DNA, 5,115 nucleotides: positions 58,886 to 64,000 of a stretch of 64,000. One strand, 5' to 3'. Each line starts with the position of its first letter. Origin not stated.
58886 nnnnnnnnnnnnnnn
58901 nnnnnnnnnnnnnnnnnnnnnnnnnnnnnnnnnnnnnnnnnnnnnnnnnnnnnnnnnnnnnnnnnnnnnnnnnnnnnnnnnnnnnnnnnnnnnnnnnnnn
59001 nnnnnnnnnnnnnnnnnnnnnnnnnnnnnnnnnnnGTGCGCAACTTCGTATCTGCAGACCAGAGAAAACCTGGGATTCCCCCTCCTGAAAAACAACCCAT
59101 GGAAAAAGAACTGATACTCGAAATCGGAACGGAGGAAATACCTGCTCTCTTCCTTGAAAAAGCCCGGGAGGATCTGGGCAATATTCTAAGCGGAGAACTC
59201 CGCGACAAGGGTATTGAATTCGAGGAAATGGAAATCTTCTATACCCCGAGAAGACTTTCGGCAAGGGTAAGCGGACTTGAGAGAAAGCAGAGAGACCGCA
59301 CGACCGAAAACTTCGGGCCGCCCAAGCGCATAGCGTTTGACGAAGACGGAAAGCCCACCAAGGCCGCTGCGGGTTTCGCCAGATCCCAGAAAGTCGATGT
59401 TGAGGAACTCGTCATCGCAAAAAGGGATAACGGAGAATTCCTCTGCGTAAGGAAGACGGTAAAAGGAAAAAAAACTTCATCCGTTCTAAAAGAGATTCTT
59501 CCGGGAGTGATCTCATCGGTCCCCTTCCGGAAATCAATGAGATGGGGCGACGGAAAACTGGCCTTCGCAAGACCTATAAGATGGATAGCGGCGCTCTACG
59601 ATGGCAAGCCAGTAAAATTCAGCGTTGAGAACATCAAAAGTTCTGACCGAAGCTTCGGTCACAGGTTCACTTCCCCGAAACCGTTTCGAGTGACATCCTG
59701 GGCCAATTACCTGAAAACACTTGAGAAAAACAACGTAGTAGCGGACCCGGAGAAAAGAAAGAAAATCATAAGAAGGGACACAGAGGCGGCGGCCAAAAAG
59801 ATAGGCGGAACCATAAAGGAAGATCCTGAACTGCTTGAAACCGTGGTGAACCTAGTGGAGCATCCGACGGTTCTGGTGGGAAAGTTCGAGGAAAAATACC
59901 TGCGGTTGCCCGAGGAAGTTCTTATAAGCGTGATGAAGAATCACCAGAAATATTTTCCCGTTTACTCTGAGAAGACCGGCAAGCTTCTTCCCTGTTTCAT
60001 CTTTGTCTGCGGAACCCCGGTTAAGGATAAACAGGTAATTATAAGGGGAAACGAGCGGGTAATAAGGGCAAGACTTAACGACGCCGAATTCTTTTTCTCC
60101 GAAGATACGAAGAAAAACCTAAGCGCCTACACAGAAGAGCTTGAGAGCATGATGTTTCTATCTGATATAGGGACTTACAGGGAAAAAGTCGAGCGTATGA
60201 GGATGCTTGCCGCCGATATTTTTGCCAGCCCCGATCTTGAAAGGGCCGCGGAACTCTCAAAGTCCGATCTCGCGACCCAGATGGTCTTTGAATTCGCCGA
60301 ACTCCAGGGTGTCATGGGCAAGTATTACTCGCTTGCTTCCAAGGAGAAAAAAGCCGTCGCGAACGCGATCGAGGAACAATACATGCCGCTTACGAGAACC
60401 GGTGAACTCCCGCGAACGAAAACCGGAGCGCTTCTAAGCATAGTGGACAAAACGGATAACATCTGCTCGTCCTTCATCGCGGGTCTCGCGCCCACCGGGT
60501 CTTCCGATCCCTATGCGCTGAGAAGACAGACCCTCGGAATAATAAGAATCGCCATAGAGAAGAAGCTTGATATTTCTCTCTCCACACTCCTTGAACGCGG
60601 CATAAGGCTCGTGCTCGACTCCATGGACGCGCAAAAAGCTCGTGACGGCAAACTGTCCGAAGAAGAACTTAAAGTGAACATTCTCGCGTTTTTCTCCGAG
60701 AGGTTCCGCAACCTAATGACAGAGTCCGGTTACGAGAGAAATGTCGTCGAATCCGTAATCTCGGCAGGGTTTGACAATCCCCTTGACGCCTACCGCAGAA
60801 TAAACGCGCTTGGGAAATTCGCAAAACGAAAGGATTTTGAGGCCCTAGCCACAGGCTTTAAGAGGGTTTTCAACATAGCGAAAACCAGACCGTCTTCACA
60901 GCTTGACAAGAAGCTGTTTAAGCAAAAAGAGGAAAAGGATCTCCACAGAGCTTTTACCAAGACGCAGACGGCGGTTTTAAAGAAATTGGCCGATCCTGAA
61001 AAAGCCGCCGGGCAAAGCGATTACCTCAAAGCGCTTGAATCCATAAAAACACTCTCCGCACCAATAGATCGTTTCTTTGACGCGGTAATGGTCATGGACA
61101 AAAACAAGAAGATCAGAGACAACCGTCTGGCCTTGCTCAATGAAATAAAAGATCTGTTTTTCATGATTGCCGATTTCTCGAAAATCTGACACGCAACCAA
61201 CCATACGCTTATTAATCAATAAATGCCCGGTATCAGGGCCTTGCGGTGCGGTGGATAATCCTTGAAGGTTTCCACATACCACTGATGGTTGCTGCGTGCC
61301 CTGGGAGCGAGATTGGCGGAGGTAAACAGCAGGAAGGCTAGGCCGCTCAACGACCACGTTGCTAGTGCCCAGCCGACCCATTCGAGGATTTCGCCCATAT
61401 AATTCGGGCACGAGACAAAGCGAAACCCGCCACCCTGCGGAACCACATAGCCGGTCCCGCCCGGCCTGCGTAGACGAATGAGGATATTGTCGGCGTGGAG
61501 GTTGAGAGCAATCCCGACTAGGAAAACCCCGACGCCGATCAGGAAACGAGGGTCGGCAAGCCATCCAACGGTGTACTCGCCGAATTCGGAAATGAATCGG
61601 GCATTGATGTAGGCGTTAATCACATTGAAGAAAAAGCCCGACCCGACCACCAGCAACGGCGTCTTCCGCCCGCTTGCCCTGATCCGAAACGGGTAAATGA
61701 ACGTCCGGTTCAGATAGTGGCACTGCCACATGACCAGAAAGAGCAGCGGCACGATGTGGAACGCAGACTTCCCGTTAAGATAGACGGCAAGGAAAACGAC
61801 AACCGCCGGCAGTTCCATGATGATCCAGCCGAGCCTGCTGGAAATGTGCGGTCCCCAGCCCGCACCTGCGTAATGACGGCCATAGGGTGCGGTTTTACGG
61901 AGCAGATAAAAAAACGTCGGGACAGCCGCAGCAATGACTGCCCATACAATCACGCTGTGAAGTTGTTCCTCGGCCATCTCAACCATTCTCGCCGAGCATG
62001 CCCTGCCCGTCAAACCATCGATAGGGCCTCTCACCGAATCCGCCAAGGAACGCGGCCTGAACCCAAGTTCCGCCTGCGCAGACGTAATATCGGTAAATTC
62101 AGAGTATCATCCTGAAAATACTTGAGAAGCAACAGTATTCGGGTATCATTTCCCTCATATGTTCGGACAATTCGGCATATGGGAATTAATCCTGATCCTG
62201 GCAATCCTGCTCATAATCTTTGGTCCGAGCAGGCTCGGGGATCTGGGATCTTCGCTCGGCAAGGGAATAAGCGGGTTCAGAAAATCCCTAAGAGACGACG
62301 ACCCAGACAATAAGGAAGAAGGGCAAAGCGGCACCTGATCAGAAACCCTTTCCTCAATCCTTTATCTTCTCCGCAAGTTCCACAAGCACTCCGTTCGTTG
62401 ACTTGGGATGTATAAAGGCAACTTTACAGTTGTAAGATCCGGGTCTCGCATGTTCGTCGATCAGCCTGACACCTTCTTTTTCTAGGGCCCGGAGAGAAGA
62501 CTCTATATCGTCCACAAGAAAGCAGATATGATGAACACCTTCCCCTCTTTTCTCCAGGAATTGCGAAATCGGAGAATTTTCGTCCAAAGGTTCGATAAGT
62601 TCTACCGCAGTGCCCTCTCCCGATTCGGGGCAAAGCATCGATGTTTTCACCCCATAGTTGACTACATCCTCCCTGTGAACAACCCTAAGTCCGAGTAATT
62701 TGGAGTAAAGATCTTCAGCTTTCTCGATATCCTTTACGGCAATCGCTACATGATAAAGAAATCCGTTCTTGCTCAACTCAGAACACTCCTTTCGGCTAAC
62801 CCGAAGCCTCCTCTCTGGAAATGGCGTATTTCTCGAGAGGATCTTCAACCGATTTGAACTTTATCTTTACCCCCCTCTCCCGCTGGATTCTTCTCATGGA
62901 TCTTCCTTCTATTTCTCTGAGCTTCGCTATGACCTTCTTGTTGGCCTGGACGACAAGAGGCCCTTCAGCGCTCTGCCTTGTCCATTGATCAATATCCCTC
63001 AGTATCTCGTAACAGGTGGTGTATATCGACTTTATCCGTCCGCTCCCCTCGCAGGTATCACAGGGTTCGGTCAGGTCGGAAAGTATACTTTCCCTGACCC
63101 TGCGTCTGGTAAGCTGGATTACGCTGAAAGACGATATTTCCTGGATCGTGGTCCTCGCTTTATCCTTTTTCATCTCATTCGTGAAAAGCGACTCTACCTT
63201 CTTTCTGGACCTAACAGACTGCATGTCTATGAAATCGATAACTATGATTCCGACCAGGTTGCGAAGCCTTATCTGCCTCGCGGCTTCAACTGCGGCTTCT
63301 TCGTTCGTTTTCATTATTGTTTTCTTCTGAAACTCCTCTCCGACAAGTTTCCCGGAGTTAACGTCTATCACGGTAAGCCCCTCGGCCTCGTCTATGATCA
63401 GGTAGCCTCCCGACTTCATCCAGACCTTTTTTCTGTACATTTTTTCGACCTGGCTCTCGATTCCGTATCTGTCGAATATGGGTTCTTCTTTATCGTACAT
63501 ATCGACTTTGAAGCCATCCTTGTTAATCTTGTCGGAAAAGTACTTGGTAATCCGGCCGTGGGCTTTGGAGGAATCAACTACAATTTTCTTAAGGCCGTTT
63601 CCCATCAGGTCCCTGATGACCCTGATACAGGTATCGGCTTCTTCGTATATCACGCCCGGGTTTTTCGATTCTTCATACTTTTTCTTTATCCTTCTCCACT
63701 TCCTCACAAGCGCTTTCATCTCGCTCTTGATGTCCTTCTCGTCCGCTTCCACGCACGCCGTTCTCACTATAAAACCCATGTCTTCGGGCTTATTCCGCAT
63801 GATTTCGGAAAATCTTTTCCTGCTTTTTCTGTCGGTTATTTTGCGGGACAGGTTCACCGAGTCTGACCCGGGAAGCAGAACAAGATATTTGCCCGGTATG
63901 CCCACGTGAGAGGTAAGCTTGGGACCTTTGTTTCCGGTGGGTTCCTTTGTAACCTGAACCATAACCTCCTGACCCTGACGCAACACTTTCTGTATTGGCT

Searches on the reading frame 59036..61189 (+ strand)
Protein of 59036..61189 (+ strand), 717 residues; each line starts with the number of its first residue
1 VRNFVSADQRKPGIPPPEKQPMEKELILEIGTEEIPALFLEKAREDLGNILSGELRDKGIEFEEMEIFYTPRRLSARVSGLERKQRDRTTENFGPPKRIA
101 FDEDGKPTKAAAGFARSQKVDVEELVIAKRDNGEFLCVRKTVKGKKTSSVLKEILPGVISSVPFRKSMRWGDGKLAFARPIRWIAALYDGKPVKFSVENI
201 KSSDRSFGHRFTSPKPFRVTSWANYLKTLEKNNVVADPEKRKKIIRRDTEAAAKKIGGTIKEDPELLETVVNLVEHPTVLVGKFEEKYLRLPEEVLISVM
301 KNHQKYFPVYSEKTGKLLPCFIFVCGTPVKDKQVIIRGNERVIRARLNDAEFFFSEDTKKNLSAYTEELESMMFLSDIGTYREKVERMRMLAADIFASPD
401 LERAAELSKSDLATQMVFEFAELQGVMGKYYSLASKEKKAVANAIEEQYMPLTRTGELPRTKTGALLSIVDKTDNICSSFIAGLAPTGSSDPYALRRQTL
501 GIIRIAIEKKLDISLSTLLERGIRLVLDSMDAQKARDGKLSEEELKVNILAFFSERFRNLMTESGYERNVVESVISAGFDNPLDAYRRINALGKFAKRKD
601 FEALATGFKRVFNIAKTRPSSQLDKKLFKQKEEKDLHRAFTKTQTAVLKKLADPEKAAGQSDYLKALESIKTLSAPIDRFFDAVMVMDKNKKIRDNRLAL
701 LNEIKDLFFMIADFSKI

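Call 21: search_protein_families(library=pfam, proteins=[window:59036-61189:+], max_evalue=0.001)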
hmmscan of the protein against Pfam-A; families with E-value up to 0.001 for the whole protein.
window:59036-61189:+ (717 aa): 2 families
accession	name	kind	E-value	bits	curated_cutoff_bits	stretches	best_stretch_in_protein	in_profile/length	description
PF02092.22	tRNA_synt_2f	-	1.6e-202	674.6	29.2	1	26-575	1-535/536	Glycyl-tRNA synthetase beta subunit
PF05746.21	DALR_1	-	5.5e-06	26.9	22.3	1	613-706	10-100/117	DALR anticodon binding domain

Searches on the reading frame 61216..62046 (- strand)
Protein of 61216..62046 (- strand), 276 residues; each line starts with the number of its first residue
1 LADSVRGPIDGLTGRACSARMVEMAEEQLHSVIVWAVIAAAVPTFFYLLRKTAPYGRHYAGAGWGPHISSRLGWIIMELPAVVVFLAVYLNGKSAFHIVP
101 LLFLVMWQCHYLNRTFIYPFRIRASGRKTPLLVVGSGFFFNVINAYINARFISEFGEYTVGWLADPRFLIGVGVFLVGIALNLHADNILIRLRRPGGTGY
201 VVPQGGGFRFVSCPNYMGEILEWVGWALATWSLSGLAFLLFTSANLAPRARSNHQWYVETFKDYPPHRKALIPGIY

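Call 67: search_protein_families(library=pfam, proteins=[window:61216-62046:-], max_evalue=0.001)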
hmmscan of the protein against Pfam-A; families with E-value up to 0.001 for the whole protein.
window:61216-62046:- (276 aa): 2 families
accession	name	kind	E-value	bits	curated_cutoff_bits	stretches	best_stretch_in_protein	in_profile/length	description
PF02544.21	Steroid_dh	-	5.5e-53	179.4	22.6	1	128-276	2-150/150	3-oxo-5-alpha-steroid 4-dehydrogenase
PF06966.17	DUF1295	-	1.1e-05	25.5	20.4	1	169-240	122-194/235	Protein of unknown function (DUF1295)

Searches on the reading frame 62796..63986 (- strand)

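Call 20: search_protein_families(library=pfam, proteins=[window:62796-63986:-], max_evalue=0.001)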
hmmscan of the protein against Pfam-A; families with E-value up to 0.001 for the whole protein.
window:62796-63986:- (396 aa): 2 families
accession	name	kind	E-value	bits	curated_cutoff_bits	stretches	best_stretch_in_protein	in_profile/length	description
PF10150.14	RNase_E_G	-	5.7e-93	311.7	25.5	1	30-297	2-270/270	Ribonuclease E/G family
PF20833.2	RNase_E_G_Thio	-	7.6e-07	29.6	26.8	1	308-381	1-74/86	RNase E/G, Thioredoxin-like domain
